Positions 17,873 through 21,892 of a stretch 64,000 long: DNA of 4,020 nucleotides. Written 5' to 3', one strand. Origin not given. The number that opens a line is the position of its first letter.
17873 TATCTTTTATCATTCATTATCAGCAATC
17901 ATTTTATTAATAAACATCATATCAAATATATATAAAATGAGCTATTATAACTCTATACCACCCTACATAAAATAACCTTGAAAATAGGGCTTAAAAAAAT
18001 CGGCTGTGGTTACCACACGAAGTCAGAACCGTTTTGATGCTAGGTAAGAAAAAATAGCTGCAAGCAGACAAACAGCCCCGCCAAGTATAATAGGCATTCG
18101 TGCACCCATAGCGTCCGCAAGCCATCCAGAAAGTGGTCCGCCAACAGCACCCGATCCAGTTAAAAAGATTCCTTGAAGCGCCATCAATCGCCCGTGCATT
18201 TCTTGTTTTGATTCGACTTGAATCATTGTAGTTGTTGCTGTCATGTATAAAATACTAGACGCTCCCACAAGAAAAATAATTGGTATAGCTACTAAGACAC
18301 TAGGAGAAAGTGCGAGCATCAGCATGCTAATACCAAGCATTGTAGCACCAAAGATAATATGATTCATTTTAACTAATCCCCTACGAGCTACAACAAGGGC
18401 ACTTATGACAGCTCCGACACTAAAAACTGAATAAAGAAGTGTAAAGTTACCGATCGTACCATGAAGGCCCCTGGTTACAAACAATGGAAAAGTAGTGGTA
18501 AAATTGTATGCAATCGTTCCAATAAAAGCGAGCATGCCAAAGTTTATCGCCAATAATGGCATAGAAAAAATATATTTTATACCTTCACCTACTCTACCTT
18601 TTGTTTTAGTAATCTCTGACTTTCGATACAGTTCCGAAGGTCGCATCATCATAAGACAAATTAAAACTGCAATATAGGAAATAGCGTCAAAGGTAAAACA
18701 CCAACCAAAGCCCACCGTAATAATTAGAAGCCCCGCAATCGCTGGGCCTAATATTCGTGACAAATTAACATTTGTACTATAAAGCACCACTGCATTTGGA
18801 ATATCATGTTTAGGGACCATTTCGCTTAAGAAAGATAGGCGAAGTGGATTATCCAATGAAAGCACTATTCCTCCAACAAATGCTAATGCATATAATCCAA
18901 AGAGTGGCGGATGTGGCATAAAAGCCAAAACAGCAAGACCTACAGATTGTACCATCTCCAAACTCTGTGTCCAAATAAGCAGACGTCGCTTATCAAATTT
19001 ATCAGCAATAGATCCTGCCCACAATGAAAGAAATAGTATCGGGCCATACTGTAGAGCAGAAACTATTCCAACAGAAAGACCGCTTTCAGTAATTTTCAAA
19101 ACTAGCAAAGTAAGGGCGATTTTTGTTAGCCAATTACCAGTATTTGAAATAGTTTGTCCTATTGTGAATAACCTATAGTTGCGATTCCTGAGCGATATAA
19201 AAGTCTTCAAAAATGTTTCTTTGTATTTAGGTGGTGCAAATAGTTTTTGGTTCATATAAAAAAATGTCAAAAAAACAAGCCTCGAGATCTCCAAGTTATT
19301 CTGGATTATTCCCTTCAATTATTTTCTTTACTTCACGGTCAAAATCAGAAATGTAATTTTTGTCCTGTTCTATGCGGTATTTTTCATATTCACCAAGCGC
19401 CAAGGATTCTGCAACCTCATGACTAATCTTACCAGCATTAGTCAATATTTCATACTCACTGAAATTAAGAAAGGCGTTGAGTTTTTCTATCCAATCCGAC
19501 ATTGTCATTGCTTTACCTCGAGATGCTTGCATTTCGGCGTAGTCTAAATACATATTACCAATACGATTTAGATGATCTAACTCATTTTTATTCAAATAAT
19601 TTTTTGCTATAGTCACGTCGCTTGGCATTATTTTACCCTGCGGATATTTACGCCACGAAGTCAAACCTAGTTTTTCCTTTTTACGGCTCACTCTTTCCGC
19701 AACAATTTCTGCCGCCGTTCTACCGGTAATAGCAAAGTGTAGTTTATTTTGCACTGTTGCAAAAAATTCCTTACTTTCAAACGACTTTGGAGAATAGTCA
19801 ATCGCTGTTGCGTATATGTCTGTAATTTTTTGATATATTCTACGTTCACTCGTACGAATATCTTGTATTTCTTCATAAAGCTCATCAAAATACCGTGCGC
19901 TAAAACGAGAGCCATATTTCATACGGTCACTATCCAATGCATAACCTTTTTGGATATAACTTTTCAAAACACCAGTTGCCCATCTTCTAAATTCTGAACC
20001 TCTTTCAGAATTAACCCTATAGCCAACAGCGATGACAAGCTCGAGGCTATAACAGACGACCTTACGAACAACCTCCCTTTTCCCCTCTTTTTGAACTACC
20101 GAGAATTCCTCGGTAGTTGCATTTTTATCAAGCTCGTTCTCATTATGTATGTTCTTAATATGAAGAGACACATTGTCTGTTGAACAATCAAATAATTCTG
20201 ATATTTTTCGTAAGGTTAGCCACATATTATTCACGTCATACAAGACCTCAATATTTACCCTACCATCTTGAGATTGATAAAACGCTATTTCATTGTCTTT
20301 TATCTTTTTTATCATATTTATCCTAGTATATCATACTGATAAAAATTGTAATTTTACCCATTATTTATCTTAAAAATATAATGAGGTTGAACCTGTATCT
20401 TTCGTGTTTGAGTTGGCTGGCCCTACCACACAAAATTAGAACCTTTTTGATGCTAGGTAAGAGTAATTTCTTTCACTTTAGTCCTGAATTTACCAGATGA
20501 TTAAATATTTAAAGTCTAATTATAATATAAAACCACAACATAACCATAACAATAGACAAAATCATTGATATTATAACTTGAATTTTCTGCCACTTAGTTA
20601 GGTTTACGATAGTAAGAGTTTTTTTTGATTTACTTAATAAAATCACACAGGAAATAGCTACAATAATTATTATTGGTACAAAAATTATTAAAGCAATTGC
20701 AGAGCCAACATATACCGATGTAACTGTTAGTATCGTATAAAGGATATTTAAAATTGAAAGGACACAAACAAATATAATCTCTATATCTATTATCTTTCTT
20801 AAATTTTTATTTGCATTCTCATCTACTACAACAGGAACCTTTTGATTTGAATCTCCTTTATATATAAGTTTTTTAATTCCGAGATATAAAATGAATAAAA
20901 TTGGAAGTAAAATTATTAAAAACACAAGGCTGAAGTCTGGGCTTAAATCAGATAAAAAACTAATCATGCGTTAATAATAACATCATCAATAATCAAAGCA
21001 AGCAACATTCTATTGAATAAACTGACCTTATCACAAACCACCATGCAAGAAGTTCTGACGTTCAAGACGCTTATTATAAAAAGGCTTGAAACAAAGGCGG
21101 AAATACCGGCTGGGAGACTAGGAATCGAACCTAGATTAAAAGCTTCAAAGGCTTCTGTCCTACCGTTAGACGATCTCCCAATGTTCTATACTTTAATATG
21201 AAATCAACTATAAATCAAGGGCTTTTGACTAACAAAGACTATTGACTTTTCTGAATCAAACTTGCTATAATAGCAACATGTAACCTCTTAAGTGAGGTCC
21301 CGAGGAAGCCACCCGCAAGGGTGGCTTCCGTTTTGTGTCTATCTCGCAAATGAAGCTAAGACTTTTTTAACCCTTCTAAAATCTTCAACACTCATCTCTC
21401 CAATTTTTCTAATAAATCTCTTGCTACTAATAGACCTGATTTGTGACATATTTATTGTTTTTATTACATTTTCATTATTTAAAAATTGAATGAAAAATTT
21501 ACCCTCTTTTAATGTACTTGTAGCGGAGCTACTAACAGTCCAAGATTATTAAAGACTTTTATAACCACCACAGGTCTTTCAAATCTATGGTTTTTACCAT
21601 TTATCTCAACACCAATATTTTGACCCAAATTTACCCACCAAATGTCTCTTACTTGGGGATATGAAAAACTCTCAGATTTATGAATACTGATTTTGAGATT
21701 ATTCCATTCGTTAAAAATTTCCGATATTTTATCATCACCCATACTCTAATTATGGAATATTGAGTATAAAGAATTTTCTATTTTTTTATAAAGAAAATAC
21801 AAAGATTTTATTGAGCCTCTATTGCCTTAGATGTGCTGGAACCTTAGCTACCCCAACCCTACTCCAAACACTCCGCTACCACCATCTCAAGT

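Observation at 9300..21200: ~12-kb accessory island ending at tRNA-Gln, enriched in membrane, RhuM and orphan proteins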

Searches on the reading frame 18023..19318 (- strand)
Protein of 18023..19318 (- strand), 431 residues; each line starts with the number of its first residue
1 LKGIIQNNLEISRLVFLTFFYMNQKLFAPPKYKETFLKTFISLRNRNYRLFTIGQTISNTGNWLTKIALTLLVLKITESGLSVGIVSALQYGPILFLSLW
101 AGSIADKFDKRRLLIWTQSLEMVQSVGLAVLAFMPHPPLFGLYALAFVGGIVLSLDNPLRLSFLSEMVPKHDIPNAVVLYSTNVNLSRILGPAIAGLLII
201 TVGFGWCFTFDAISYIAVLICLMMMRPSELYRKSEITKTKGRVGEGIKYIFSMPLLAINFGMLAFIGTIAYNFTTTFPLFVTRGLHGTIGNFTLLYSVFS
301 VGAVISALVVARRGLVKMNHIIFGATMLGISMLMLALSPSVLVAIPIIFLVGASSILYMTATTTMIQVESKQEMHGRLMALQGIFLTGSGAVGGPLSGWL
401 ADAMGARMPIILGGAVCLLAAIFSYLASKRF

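Call 6: search_protein_families(library=pfam, proteins=[window:18023-19318:-], max_evalue=0.01)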
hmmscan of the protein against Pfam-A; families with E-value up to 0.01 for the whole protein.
window:18023-19318:- (431 aa): 2 families
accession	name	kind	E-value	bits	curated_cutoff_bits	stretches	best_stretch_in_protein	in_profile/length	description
PF05977.19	MFS_3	-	3.4e-57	194.5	27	1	39-425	3-391/524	Transmembrane secretion effector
PF07690.21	MFS_1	-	2.2e-34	119.4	33.4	2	52-393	2-346/347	Major Facilitator Superfamily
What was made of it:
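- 18023..19318 (-): Intact MFS_3 (EntS-like) transporter; window-specific. Gene callers start it at 19255. Pfam MFS_3 at 3.4e-57 (call 6).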

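Call 48: search_protein_families(library=padloc, proteins=[window:18023-19318:-], max_evalue=0.01)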
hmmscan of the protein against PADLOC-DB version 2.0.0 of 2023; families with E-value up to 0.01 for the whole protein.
window:18023-19318:- (431 aa): 0 families

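Call 103: search_protein_families(library=ncbifam, proteins=[window:18023-19318:-], max_evalue=0.001)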
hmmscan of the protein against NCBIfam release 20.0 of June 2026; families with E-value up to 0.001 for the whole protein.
window:18023-19318:- (431 aa): 11 families
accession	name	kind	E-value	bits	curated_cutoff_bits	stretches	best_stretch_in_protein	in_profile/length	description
TIGR00900.1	2A0121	subfamily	1.6e-47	162.6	319.6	1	48-405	1-364/364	H+ Antiporter protein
NF007792.0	PRK10489.1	equivalog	3.4e-37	128.5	324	1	44-424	15-395/419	enterobactin transporter EntS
NF052575.1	MFS_efflux_Tap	equivalog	1.8e-12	47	625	1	55-411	13-378/401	multidrug efflux MFS transporter Tap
TIGR00880.1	2_A_01_02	superfamily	2.5e-12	47.1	131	2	95-225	12-137/141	multidrug resistance protein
NF006386.0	PRK08633.1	equivalog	1e-11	43.3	1221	1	64-403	27-383/1147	acyl-[ACP]--phospholipid O-acyltransferase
NF005291.0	PRK06814.1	equivalog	4.3e-11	41.5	1349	1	45-340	10-313/1140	acyl-[ACP]--phospholipid O-acyltransferase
NF012178.0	tet_MFS_V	exception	5.9e-11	42.1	640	1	43-401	5-375/409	tetracycline efflux MFS transporter Tet(V)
NF000051.1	macrolide_MefB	exception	1.8e-10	40.3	800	1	47-430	10-398/409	macrolide efflux MFS transporter Mef(B)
NF000245.1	macrolide_MefA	exception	2.5e-09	36.7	675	1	48-423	9-392/405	macrolide efflux MFS transporter Mef(A)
NF000154.1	macrolide_MefEN2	exception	4.3e-07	29.6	800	1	52-422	12-386/401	macrolide efflux MFS transporter Mef(En2)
NF000246.1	macrolide_MefC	exception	0.00029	20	870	1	81-426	46-394/407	macrolide efflux MFS transporter Mef(C)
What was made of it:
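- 18023..19318 (-): NCBIfam EntS-like, below the curated cut-off (call 103).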

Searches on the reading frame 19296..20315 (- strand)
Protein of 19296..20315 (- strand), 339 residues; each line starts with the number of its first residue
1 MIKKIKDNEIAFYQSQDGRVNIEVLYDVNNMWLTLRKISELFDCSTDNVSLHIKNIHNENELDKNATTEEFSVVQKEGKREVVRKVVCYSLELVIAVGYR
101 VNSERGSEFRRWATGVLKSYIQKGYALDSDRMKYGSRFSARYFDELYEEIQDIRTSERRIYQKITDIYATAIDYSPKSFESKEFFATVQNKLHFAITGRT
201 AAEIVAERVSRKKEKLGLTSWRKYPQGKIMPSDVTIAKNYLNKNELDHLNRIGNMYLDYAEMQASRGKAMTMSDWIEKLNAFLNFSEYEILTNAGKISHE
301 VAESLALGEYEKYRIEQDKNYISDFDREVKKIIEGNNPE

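Call 6: search_protein_families(library=pfam, proteins=[window:19296-20315:-], max_evalue=0.01)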
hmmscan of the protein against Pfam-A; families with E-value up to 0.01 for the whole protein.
window:19296-20315:- (339 aa): 1 family
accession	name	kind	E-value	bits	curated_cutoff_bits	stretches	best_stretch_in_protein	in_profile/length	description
PF13310.11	Virulence_RhuM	-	1.6e-102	342.6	33.7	1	66-320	1-250/252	Virulence protein RhuM family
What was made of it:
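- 19296..20315 (-): RhuM3, a RhuM-family / PDC-S05 candidate toxin or defence protein; window-specific. Pfam PF13310 at 1.6e-102 (call 6).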

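Call 48: search_protein_families(library=padloc, proteins=[window:19296-20315:-], max_evalue=0.01)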
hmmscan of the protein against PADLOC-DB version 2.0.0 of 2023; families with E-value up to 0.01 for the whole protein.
window:19296-20315:- (339 aa): 37 families (the best 25 are shown)
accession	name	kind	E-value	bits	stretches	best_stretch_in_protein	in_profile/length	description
PDLC04851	PDC-S05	-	4.6e-138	458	1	6-333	8-335/342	-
PDLC04868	PDC-S05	-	1.8e-126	419.8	1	6-334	4-331/335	-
PDLC04853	PDC-S05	-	2.1e-126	419.6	1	6-333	4-326/336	-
PDLC04871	PDC-S05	-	6.7e-122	405.7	1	2-332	125-456/468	-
PDLC04852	PDC-S05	-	3.6e-120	399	1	6-331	9-331/346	-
PDLC04843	PDC-S05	-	1.7e-101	337.7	1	6-330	4-320/330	-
PDLC04864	PDC-S05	-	6.6e-99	328.7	1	63-333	2-267/277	-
PDLC04870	PDC-S05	-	3.6e-79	263.1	1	5-211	6-209/214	-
PDLC04876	PDC-S05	-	1.4e-62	208.5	1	1-171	1-171/174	-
PDLC04854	PDC-S05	-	4.6e-48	161.7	1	6-137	2-133/212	-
PDLC04872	PDC-S05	-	9.1e-48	159.9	1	7-136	4-133/152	-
PDLC04965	PDC-S23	-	9.2e-47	158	1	7-174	4-173/327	-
PDLC04964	PDC-S23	-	2.3e-45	153.2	1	7-134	3-130/331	-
PDLC04858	PDC-S05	-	5.6e-43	144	1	7-136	4-130/138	-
PDLC04879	PDC-S05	-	1.2e-40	137.8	1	6-148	3-137/285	-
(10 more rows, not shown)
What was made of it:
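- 19296..20315 (-): PADLOC PDC-S05 at 4.6e-138 (call 48).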

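Call 103: search_protein_families(library=ncbifam, proteins=[window:19296-20315:-], max_evalue=0.001)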
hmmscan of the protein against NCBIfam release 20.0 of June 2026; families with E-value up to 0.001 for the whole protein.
window:19296-20315:- (339 aa): 0 families

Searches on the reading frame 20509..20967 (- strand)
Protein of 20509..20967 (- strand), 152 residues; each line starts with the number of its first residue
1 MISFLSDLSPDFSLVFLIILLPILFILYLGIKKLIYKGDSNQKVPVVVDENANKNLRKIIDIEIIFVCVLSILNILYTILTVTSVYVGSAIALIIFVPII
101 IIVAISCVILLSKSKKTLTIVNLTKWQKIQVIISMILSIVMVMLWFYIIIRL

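Call 6: search_protein_families(library=pfam, proteins=[window:20509-20967:-], max_evalue=0.01)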
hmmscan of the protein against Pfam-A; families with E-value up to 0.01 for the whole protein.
window:20509-20967:- (152 aa): 0 families

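Call 48: search_protein_families(library=padloc, proteins=[window:20509-20967:-], max_evalue=0.01)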
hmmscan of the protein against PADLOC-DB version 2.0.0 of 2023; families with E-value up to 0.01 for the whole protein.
window:20509-20967:- (152 aa): 0 families

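Call 58: search_protein_families(library=phrogs, proteins=[window:20509-20967:-], max_evalue=0.001)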
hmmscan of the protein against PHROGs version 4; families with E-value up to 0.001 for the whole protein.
window:20509-20967:- (152 aa): 0 families
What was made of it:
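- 20494..21107 (-): Window-specific slot directly next to the tRNA. It holds only the orphan 152-aa membrane protein (20509-20967), which has the lowest GC in the window (0.248). This is the position where sister species carry recombinase islands. No Pfam, PHROG or PADLOC match (calls 6, 48, 58).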

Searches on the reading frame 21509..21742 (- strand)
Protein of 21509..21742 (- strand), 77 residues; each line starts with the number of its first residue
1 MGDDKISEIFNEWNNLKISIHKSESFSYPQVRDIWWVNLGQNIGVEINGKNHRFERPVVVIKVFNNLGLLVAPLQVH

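Call 6: search_protein_families(library=pfam, proteins=[window:21509-21742:-], max_evalue=0.01)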
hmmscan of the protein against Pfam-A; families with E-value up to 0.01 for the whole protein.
window:21509-21742:- (77 aa): 1 family
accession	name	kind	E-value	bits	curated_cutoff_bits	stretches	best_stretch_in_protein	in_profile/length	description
PF02452.23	PemK_toxin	-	0.0032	18.1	23.1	1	32-72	3-41/109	PemK-like, MazF-like toxin of type II toxin-antitoxin system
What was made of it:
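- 21342..21745 (-): Frameshifted MazF/PemK toxin pseudogene between dnaX and the tRNA. It lies outside the flexible interval, in a spacer that is itself variable. Weak Pfam PemK hit (call 6).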
